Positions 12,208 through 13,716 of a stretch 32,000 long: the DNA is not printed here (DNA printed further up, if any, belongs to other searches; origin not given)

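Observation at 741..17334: Etf, a membrane HdrD-like oxidoreductase, HdrA and an Mvh-type [NiFe] hydrogenase joined in one 16.6-kb co-directional block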

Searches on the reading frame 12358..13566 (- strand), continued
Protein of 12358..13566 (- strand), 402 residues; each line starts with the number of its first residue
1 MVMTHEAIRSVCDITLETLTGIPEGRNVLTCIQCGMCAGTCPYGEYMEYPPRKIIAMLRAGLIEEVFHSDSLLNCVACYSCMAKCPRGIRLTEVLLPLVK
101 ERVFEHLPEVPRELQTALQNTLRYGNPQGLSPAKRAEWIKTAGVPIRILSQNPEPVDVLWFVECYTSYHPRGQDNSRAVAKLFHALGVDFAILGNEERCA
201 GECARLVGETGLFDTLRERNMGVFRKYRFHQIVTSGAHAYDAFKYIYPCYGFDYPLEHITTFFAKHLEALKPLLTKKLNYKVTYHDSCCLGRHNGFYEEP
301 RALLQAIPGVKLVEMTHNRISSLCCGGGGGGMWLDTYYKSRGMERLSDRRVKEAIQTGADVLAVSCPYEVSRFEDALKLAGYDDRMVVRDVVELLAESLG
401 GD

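Call 57: search_protein_families(library=pfam, proteins=[L057:15048-17012:+, L057:17005-18105:+, L057:18147-18578:+, L028:14014-14505:+, L028:13180-13806:-, L019:13300-14634:+, L019:14585-15133:+, L019:15486-16976:+, L019:17016-18314:+, L002:5695-6555:+], max_evalue=0.00001)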
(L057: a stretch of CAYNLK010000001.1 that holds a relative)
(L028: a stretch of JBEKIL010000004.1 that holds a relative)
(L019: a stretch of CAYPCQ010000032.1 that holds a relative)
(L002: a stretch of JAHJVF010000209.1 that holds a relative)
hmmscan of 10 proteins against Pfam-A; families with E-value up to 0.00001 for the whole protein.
L057:15048-17012:+ (654 aa): 6 families
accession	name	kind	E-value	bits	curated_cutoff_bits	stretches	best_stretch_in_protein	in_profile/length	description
PF17202.10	sCache_3_3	-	7.5e-35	119.9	28.8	1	220-331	3-104/107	Single cache domain 3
PF17201.10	Cache_3-Cache_2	-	6.5e-27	95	27.7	1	212-335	70-195/299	Cache 3/Cache 2 fusion domain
PF02518.31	HATPase_c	-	2.6e-25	89.5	26.4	1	537-645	2-110/111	Histidine kinase-, DNA gyrase B-, and HSP90-like ATPase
PF00672.30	HAMP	-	6.8e-16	58.8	25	1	355-406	1-52/53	HAMP domain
PF00512.31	HisKA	-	5.4e-14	52.4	26.9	1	430-492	3-64/66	His Kinase A (phospho-acceptor) domain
PF17203.10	sCache_3_2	-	5.9e-11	43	28.4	1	247-326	55-130/140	Single cache domain 3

L057:17005-18105:+ (366 aa): 3 families
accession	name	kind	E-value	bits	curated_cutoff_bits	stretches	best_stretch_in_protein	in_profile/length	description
PF02518.31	HATPase_c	-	1.5e-28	99.9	26.4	1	252-361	1-109/111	Histidine kinase-, DNA gyrase B-, and HSP90-like ATPase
PF00072.30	Response_reg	-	5.1e-26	91.5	30.2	1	6-112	1-107/111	Response regulator receiver domain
PF00512.31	HisKA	-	2.9e-09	37.3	26.9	1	139-198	2-58/66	His Kinase A (phospho-acceptor) domain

L057:18147-18578:+ (143 aa): 1 family
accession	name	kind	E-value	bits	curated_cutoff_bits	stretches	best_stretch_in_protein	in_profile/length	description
PF00072.30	Response_reg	-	4.2e-16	59.5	30.2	1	8-91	2-82/111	Response regulator receiver domain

L028:14014-14505:+ (163 aa): 1 family
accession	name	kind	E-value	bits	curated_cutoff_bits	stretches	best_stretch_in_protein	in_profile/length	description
PF00710.25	Asparaginase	-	2e-23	83.3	22.5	1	4-155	2-163/193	Asparaginase, N-terminal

L028:13180-13806:- (208 aa): 6 families
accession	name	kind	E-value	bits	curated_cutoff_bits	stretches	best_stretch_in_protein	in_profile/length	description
PF08241.18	Methyltransf_11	-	3.2e-17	63.4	21.2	1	44-138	1-95/95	Methyltransferase domain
PF13489.12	Methyltransf_23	-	3.8e-13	49.9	27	1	30-177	12-152/164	Methyltransferase domain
PF13649.12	Methyltransf_25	-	4.5e-13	50.1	27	1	43-134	1-97/97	Methyltransferase domain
PF01209.24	Ubie_methyltran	-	1.9e-10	41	20.1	1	86-141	99-154/233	ubiE/COQ5 methyltransferase family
PF08242.18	Methyltransf_12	-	1.1e-09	39.3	30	1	44-135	1-97/98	Methyltransferase domain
PF13847.12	Methyltransf_31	-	1.4e-08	35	27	1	42-142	6-113/145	Methyltransferase domain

L019:13300-14634:+ (444 aa): 2 families
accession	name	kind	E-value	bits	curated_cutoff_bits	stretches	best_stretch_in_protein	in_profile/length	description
PF00926.24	DHBP_synthase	-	5.5e-88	293.9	26.4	1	54-245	1-191/191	3,4-dihydroxy-2-butanone 4-phosphate synthase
PF00925.25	GTP_cyclohydro2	-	7.1e-76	253.8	23.3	1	255-420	2-165/165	GTP cyclohydrolase II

L019:14585-15133:+ (182 aa): 1 family
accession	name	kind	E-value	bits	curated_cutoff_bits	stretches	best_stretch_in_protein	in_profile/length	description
PF00885.24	DMRL_synthase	-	3.5e-39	134.3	26.7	1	37-172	4-138/139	6,7-dimethyl-8-ribityllumazine synthase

L019:15486-16976:+ (496 aa): 2 families
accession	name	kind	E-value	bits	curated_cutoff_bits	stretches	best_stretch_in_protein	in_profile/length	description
PF14401.11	RLAN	-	5e-45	153.3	25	1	33-178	1-148/150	RimK-like ATPgrasp N-terminal domain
PF08443.16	RimK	-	1.2e-08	35.3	21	1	289-467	3-174/188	RimK-like ATP-grasp domain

L019:17016-18314:+ (432 aa): 1 family
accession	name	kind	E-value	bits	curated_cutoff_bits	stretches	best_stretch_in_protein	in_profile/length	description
PF04107.18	GCS2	-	1.5e-29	103.7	21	1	30-307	1-279/291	Glutamate-cysteine ligase family 2(GCS2)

L002:5695-6555:+ (287 aa): 6 families
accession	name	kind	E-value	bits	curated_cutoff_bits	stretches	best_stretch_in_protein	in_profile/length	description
PF12831.13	FAD_oxidored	-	9e-09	35.5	27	1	151-186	3-38/416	FAD dependent oxidoreductase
PF13450.12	NAD_binding_8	-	2.5e-08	34.5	21.9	1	152-202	1-51/68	NAD(P)-binding Rossmann-like domain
PF07992.20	Pyr_redox_2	-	1e-06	28.8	26.1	1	150-245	3-86/291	Pyridine nucleotide-disulphide oxidoreductase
PF00890.30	FAD_binding_2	-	1.2e-06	28.4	20.4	1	151-184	3-36/414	FAD binding domain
PF01266.30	DAO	-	6.3e-06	26.4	27.9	1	151-184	3-37/353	FAD dependent oxidoreductase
PF00037.32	Fer4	-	9.7e-06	25.6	21.1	1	244-261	2-19/24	4Fe-4S binding domain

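Call 67: list_cluster_members(proteins=[P0001, P0002])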
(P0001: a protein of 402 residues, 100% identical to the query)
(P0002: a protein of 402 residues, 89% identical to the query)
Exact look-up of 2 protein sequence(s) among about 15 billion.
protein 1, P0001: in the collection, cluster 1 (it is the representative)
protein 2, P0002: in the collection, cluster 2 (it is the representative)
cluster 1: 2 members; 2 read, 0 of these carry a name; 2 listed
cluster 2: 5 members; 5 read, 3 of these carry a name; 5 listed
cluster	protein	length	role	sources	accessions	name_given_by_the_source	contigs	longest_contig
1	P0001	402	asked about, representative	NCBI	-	-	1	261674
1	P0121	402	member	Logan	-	-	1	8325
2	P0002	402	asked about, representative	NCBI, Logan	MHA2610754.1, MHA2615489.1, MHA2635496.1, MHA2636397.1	MAG: (Fe-S)-binding protein [bacterium JZ-2024 1]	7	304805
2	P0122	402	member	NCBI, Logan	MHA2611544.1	MAG: (Fe-S)-binding protein [bacterium JZ-2024 1]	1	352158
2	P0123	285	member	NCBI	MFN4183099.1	MAG: (Fe-S)-binding protein, partial [bacterium]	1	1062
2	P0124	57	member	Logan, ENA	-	-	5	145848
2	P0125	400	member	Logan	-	-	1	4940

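Call 69: find_encoding_contigs(protein=P0002, flank=10000, max_places=2)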
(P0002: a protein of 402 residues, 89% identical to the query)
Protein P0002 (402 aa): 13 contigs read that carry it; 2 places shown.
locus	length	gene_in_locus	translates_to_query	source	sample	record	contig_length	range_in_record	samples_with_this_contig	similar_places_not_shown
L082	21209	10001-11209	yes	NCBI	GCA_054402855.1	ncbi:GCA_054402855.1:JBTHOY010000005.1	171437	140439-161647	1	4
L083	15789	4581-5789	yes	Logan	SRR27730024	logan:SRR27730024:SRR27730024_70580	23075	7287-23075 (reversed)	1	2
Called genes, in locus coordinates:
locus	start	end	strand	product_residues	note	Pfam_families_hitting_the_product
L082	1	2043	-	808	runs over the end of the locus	PF02518:HATPase_c (weak)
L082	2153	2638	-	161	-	PF26468:GIY_YIG_3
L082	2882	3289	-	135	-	-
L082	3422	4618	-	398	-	-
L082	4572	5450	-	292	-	PF01555:N6_N4_Mtase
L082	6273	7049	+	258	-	PF01012:ETF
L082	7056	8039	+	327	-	PF01012:ETF, PF00766:ETF_alpha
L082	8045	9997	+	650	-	PF13534:Fer4_17 (faint), PF13183:Fer4_8, PF13187:Fer4_9, PF13237:Fer4_10, PF02754:CCG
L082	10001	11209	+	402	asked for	PF12838:Fer4_7 (weak), PF13183:Fer4_8, PF13187:Fer4_9, PF13534:Fer4_17, PF02754:CCG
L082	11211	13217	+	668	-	PF07992:Pyr_redox_2, PF00070:Pyr_redox (weak), PF00890:FAD_binding_2, PF12831:FAD_oxidored, PF13450:NAD_binding_8, PF12838:Fer4_7, PF13187:Fer4_9, PF14697:Fer4_21, +8 more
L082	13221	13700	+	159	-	PF02662:FlpD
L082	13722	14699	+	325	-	PF01058:Oxidored_q6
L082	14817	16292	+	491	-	PF27537:HoxH, PF00374:NiFeSe_Hases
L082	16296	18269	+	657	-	PF02743:dCache_1 (faint), PF09308:LuxQ-periplasm (faint), PF14827:dCache_3, PF17201:Cache_3-Cache_2, PF17202:sCache_3_3, PF00672:HAMP, PF00512:HisKA, PF02518:HATPase_c, +1 more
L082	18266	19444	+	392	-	PF00072:Response_reg, PF00512:HisKA (weak), PF13589:HATPase_c_3 (faint), PF02518:HATPase_c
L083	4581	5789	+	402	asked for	PF12838:Fer4_7 (weak), PF13183:Fer4_8, PF13187:Fer4_9, PF13534:Fer4_17, PF02754:CCG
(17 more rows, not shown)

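Call 77: search_protein_families(library=pfam, proteins=[L002:6567-6944:+, L002:6937-7362:+, L002:7366-8700:+, L002:9041-9781:+, L003:15371-15910:+, L003:15921-16373:+, L003:16885-18717:+, L003:1064-3022:+, L009:241-702:+], max_evalue=0.0001)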
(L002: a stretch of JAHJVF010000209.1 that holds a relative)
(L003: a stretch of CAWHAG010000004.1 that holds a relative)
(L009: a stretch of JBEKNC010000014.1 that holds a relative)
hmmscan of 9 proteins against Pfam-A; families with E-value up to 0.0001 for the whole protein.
L002:6567-6944:+ (125 aa): 0 families

L002:6937-7362:+ (141 aa): 2 families
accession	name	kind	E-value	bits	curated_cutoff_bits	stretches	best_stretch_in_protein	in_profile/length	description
PF02518.31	HATPase_c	-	1.9e-07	31.9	26.4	1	54-137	17-106/111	Histidine kinase-, DNA gyrase B-, and HSP90-like ATPase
PF13581.12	HATPase_c_2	-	5.4e-05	23.6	27.4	1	19-135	8-124/127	Histidine kinase-like ATPase domain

L002:7366-8700:+ (444 aa): 7 families
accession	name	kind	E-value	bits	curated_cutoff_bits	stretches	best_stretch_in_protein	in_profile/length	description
PF02906.19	Fe_hyd_lg_C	-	1.9e-28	100.2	22.1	1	73-304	1-245/245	Iron only hydrogenase large subunit, C-terminal domain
PF04060.18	FeS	-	5.8e-11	42.4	23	1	379-410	1-32/33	Putative Fe-S cluster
PF13237.11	Fer4_10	-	4.8e-09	36.4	25.5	1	8-54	2-52/53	4Fe-4S dicluster domain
PF00037.32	Fer4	-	1.3e-08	34.8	21.1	1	9-31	2-24/24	4Fe-4S binding domain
PF12837.12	Fer4_6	-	6.4e-08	32.6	25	1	8-30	2-24/24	4Fe-4S binding domain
PF13187.11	Fer4_9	-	2.7e-07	30.9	27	1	15-59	2-52/52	4Fe-4S dicluster domain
PF12838.12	Fer4_7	-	3e-06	28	27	1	15-58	2-52/52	4Fe-4S dicluster domain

L002:9041-9781:+ (246 aa): 2 families
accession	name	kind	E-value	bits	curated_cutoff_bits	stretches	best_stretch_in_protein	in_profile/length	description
PF02811.25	PHP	-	2.6e-07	31.5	26.4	1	8-76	1-68/164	PHP domain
PF13263.12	PHP_C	-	1.3e-06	28.3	21.3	1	205-237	21-53/56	PHP-associated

L003:15371-15910:+ (179 aa): 2 families
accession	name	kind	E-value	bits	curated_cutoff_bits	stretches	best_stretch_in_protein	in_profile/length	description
PF02518.31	HATPase_c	-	1.1e-15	58.5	26.4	1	8-103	10-108/111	Histidine kinase-, DNA gyrase B-, and HSP90-like ATPase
PF13589.12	HATPase_c_3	-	3.3e-07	30.8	25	1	8-71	7-76/137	Histidine kinase-, DNA gyrase B-, and HSP90-like ATPase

L003:15921-16373:+ (150 aa): 1 family
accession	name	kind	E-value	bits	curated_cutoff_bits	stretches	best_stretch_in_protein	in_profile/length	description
PF01257.25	2Fe-2S_thioredx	-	2.7e-48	164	24.8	1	7-150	2-145/145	Thioredoxin-like [2Fe-2S] ferredoxin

L003:16885-18717:+ (610 aa): 4 families
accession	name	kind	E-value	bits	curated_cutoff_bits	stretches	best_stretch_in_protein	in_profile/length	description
PF01512.22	Complex1_51K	-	1.2e-43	149.1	31.2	1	158-329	1-149/150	Nuo51 FMN-binding domain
PF10589.14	NADH_4Fe-4S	-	3.6e-33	113.7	23.5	1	450-534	1-85/85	NADH-ubiquinone oxidoreductase-F iron-sulfur binding region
PF10531.15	SLBB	-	7.8e-07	29.3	27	1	363-412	2-54/55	SLBB domain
PF01257.25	2Fe-2S_thioredx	-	1.4e-05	25.4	24.8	1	6-71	67-134/145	Thioredoxin-like [2Fe-2S] ferredoxin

L003:1064-3022:+ (652 aa): 7 families
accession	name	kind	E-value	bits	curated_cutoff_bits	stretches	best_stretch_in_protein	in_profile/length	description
PF17202.10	sCache_3_3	-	1.8e-35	121.9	28.8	1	222-332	3-103/107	Single cache domain 3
PF17201.10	Cache_3-Cache_2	-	8.5e-27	94.6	27.7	1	216-331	72-189/299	Cache 3/Cache 2 fusion domain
PF02518.31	HATPase_c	-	3.5e-25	89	26.4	1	539-647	2-110/111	Histidine kinase-, DNA gyrase B-, and HSP90-like ATPase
PF00512.31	HisKA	-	4.5e-16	59.1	26.9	1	432-494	3-64/66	His Kinase A (phospho-acceptor) domain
PF00672.30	HAMP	-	3.2e-14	53.4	25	1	357-408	1-52/53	HAMP domain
PF17203.10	sCache_3_2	-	1e-10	42.3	28.4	1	251-328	55-130/140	Single cache domain 3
PF14827.12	dCache_3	-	1.3e-05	25.3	25.7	0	92-234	45-153/239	Double sensory domain of two-component sensor kinase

L009:241-702:+ (153 aa): 1 family
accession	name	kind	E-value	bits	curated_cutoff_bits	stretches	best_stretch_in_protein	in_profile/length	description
PF00027.35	cNMP_binding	-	3.9e-14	52.8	27.5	1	33-119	3-89/89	Cyclic nucleotide-binding domain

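Call 86: predict_structure(alignment_id=A1)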
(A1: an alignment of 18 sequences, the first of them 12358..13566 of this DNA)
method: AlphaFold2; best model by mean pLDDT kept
length: 402 residues; sequences in the alignment: 18
mean_pLDDT: 72.2   pTM: 0.75
mean pLDDT of the five models: 72.2, 69.9, 69.3, 65.5, 63.2
residues with pLDDT >= 90: 106; 70-90: 104; 50-70: 136; < 50: 56
segments of 3 or more residues with pLDDT < 50: 1-3, 38-52, 80-84, 203-212, 289-296, 320-329
pLDDT, mean of each block of 10 residues (from residue 1): 50 65 69 53 47 57 63 51 54 58 61 64 61 70 89 93 76 90 96 67 42 60 86 78 71 85 93 95 73 57 94 78 45 68 79 94 84 89 94 93 52
secondary structure, 60 per line:
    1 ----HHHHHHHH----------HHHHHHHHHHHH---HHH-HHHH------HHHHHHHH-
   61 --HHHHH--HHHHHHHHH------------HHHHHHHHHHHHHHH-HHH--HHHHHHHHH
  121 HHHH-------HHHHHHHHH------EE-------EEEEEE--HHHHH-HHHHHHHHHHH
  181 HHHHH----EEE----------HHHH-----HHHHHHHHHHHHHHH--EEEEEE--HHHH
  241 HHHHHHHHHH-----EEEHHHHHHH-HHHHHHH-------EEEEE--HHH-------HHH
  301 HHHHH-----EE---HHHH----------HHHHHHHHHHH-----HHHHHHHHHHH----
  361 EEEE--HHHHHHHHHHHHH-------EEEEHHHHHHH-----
elements in order: H5-12 H23-34 H42-45 H52-59 H63-67 H70-78 H91-105 H112-124 H132-140 E156-161 H164-168 H170-185 E190-192 H203-206 H212-226 E229-234 H237-250 E256-258 H259-265 H267-273 E281-285 H298-305 H316-319 H330-340 H346-356 E361-364 H367-379 E387-390 H391-397

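Call 88: fold_search(model_id=the predicted structure, library=pdb)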
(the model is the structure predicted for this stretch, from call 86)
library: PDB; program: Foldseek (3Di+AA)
matches with E <= 10: 671; with E <= 0.001: 11
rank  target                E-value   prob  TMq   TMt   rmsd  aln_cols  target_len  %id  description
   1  9ojn                  1.2e-17  1.00  0.73  0.42   4.7       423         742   27  Structure of Mycobacterium smegmatis EtfD (released 2025-05-21)
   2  9a6l_A                1.0e-08  1.00  0.47  0.75   4.0       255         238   19  Integrative model of LUTA-LUTB by crosslinking MS and deep learning (released 2024-09-18)
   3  8rwn_B                3.8e-06  1.00  0.43  0.59   5.1       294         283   18  CryoEM structure of the Hdr(ABC)2 subunits of the Elp-Hdr complex of Methanothermobacter marburgensis (released 2025-05-14)
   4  8rvy_b                3.8e-06  1.00  0.41  0.56   6.8       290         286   17  CryoEM structure of the Elp-Hdr complex of Methanothermobacter marburgensis state 1 (composite structure) (released 2025-05-14)
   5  5odc_B                5.8e-06  1.00  0.45  0.60   4.6       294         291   17  Heterodisulfide reductase / [NiFe]-hydrogenase complex from Methanothermococcus thermolithotrophicus at 2.3 A resoluti (released 2017-08-30)
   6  8rvy_B                8.7e-06  1.00  0.44  0.59   4.7       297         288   18  CryoEM structure of the Elp-Hdr complex of Methanothermobacter marburgensis state 1 (composite structure) (released 2025-05-14)
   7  7bkb_B                1.6e-05  1.00  0.43  0.56   5.5       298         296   17  Formate dehydrogenase - heterodisulfide reductase - formylmethanofuran dehydrogenase complex from Methanospirillum hun (released 2021-09-29)
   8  8rvu_B                3.6e-05  1.00  0.41  0.55   6.8       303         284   17  CryoEM structure of the Elp-Hdr complex of Methanothermobacter marburgensis state 2 (composite structure) (released 2025-05-14)
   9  5ijw_A                3.1e-04  1.00  0.23  0.30   9.8       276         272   10  Glutamate Racemase (MurI) from Mycobacterium smegmatis with bound D-glutamate, 1.8 Angstrom resolution, X-ray diffract (released 2016-05-25)
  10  5hj7_B                6.0e-04  1.00  0.25  0.34   9.6       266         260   12  Glutamate Racemase Mycobacterium tuberculosis (MurI) with bound D-glutamate, 2.3 Angstrom resolution, X-ray diffractio (released 2016-05-25)
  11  2dwu_B                9.1e-04  0.99  0.24  0.31   9.4       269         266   11  Crystal Structure of Glutamate Racemase Isoform RacE1 from Bacillus anthracis (released 2007-06-19)
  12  5ijw_B                1.6e-03  0.99  0.24  0.31   9.8       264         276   10  Glutamate Racemase (MurI) from Mycobacterium smegmatis with bound D-glutamate, 1.8 Angstrom resolution, X-ray diffract (released 2016-05-25)
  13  5hj7_A                1.7e-03  0.99  0.25  0.35   9.6       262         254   11  Glutamate Racemase Mycobacterium tuberculosis (MurI) with bound D-glutamate, 2.3 Angstrom resolution, X-ray diffractio (released 2016-05-25)
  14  2dwu_A                2.5e-03  0.99  0.24  0.33   9.3       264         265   10  Crystal Structure of Glutamate Racemase Isoform RacE1 from Bacillus anthracis (released 2007-06-19)
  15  5xsd_B                2.9e-03  0.99  0.22  0.29  10.0       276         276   12  XylFII-LytSN complex mutant - D103A (released 2017-08-02)
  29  8hzy_A                2.6e-02  0.10  0.11  0.10  22.5       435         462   12  The crystal structure of a Radical SAM Enzyme DesII (released 2024-07-10)
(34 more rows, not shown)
